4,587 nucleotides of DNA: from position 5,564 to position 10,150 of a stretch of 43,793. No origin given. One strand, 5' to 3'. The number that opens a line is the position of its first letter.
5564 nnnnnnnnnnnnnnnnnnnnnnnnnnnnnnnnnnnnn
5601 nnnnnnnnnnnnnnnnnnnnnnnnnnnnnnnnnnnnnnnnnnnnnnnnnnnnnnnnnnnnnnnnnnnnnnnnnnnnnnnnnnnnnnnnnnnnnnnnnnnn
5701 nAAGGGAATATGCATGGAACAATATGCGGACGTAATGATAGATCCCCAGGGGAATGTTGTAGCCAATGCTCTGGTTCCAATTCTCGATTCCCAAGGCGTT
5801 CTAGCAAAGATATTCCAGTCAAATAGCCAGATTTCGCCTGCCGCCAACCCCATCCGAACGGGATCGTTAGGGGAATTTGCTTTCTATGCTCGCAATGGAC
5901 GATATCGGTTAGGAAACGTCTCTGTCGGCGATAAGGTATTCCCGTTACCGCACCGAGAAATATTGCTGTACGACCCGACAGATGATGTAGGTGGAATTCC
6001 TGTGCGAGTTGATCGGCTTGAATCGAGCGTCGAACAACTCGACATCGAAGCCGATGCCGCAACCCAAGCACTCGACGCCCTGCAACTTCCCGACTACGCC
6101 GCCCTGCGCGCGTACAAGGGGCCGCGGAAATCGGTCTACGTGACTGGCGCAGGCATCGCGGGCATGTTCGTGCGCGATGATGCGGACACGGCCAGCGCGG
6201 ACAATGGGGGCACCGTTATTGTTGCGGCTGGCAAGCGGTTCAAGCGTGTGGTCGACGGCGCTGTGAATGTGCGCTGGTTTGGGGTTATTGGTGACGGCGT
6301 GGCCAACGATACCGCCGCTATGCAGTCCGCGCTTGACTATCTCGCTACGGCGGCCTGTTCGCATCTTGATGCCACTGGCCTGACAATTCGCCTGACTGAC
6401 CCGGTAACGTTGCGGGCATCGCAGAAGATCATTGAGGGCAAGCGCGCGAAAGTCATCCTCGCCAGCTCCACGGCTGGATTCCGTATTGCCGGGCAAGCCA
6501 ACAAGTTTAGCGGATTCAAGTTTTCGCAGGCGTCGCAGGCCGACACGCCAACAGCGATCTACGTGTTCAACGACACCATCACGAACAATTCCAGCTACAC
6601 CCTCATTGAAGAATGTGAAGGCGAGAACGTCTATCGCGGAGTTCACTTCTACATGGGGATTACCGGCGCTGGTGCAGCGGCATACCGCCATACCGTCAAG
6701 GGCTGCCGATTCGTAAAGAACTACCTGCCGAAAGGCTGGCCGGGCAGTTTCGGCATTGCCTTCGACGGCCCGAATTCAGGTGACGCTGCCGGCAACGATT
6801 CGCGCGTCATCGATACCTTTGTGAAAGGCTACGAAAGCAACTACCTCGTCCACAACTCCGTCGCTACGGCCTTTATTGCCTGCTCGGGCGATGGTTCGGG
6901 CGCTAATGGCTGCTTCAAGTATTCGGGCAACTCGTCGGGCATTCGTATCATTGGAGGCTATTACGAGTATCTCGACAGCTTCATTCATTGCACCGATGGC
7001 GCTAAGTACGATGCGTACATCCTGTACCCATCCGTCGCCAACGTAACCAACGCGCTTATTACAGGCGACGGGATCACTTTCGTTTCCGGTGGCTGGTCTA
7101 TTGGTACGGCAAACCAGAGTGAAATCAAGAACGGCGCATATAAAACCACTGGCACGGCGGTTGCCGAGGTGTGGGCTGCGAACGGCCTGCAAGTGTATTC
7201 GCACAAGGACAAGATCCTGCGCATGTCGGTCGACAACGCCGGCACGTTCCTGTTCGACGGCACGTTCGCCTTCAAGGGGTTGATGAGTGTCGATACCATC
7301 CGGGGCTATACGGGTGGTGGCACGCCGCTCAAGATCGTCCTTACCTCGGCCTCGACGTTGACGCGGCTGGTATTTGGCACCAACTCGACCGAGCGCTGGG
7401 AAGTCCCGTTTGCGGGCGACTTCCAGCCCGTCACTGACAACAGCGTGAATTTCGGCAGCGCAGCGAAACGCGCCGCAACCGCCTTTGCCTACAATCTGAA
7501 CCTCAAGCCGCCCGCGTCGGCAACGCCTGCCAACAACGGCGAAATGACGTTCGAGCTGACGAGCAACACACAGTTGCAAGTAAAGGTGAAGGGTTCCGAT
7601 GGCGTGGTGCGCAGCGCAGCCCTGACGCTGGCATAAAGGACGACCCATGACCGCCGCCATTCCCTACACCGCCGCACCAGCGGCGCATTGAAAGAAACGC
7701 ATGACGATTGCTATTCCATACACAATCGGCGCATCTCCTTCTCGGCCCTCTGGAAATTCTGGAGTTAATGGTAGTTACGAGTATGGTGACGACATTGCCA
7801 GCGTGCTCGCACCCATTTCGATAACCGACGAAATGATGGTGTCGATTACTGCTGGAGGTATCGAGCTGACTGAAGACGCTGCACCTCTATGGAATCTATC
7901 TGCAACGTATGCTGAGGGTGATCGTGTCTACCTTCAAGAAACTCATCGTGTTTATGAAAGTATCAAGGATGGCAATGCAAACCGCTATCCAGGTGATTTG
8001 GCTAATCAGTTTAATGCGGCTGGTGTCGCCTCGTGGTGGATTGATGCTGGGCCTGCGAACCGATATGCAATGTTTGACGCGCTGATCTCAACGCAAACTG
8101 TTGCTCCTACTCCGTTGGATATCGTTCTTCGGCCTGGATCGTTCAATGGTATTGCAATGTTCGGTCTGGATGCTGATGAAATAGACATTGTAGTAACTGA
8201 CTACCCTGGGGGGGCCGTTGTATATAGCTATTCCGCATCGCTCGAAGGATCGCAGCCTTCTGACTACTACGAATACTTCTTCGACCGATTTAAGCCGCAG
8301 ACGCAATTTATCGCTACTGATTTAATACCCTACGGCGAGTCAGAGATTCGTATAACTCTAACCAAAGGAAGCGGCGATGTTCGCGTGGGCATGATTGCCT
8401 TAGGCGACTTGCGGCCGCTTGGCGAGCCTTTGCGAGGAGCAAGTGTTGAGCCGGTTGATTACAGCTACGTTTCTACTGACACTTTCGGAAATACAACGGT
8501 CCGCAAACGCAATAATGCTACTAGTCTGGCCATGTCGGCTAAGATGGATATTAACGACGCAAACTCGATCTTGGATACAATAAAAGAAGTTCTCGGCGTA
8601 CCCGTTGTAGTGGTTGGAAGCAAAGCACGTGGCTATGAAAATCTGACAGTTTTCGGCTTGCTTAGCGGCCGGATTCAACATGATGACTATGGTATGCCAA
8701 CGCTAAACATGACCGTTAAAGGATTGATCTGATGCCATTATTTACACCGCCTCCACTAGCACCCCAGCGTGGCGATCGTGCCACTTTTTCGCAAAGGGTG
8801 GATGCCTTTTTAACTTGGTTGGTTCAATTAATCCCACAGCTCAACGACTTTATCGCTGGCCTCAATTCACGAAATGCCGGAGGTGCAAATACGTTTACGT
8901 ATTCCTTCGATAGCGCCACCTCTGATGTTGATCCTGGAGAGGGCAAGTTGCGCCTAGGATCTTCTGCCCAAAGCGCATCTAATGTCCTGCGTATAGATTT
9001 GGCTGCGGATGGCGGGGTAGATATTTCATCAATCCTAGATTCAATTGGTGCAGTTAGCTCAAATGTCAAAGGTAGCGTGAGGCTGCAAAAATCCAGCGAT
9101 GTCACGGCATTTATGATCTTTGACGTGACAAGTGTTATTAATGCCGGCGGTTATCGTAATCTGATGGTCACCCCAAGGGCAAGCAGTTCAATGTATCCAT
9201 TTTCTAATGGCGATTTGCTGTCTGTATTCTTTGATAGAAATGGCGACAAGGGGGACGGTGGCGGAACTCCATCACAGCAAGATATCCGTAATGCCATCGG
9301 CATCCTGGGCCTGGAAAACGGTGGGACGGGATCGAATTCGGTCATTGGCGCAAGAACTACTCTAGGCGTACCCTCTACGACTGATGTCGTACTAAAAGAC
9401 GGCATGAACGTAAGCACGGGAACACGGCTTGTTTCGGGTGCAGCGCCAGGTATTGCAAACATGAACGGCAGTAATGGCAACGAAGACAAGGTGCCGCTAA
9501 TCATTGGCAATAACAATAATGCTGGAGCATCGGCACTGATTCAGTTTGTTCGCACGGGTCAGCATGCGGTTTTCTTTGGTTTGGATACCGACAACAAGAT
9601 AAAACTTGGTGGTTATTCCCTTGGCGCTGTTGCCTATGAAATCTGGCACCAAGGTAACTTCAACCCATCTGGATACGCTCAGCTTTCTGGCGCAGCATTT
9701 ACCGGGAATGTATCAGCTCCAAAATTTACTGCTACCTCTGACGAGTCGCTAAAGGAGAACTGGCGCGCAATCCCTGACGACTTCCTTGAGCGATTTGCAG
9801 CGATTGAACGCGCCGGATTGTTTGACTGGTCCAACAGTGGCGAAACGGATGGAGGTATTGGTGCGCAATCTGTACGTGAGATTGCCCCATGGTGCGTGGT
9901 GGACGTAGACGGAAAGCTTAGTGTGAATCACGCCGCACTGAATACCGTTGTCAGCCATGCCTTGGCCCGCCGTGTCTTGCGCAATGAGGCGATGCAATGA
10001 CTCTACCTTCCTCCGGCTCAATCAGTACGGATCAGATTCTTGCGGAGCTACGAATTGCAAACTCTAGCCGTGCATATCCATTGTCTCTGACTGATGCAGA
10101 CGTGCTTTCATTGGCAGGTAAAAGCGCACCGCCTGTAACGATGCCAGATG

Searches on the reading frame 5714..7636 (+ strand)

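Call 70: search_protein_families(library=phrogs, proteins=[window:5714-7636:+], max_evalue=0.00001)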
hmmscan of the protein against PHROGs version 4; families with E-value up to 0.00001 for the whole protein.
window:5714-7636:+ (640 aa): 10 families
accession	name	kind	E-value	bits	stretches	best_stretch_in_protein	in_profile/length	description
phrog_4250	-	tail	1e-13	51.6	1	149-284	184-307/786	EPS depolymerase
phrog_17640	-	tail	1.4e-10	42.1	1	145-211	108-175/431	tail fiber protein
phrog_9624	-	unknown function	2.1e-09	37.8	1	115-213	58-164/411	-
phrog_9823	-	tail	5.4e-08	32.7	1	146-218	182-255/725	tail fiber protein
phrog_7458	-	tail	2.7e-07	30.3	1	98-252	51-191/732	tail spike protein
phrog_1171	-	tail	4.7e-06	26.3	0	555-592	761-798/954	tail spike protein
phrog_19929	-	tail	4.7e-06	26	1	133-209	194-268/761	tail fiber protein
phrog_9532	-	tail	5.5e-06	26.1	1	142-251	195-301/759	tail fiber protein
phrog_14558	-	tail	6e-06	25.8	0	179-240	100-159/740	tail spike protein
phrog_33504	-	unknown function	6.8e-06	25.8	0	143-224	161-244/604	-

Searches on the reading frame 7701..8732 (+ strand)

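Call 70: search_protein_families(library=phrogs, proteins=[window:7701-8732:+], max_evalue=0.00001)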
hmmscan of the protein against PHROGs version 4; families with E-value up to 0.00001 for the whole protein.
window:7701-8732:+ (343 aa): 2 families
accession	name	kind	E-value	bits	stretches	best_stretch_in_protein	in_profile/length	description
phrog_6278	-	unknown function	5.4e-75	253.4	1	35-343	3-306/306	-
phrog_34644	-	unknown function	9.2e-20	71.8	1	26-235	299-500/609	-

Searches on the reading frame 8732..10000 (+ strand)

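Call 70: search_protein_families(library=phrogs, proteins=[window:8732-10000:+], max_evalue=0.00001)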
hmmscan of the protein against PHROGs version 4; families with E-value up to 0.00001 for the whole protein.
window:8732-10000:+ (422 aa): 7 families
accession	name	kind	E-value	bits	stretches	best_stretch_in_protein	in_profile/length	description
phrog_4900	-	tail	2.7e-15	56.6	1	225-323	794-889/964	tail protein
phrog_6043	-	unknown function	6.2e-15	55.4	1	236-306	632-700/814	-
phrog_8215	-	tail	6.7e-09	35.6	1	322-403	895-974/1000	baseplate wedge initiator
phrog_18186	-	tail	8.3e-09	35.6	1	182-403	361-552/582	baseplate wedge subunit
phrog_5481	-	tail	2.4e-06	27.3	0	113-223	515-587/1043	tail fiber protein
phrog_25788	-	tail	2.8e-06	27.2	1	293-412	486-590/603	tail fiber protein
phrog_28992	-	unknown function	2.9e-06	27.7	1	323-404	236-315/343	-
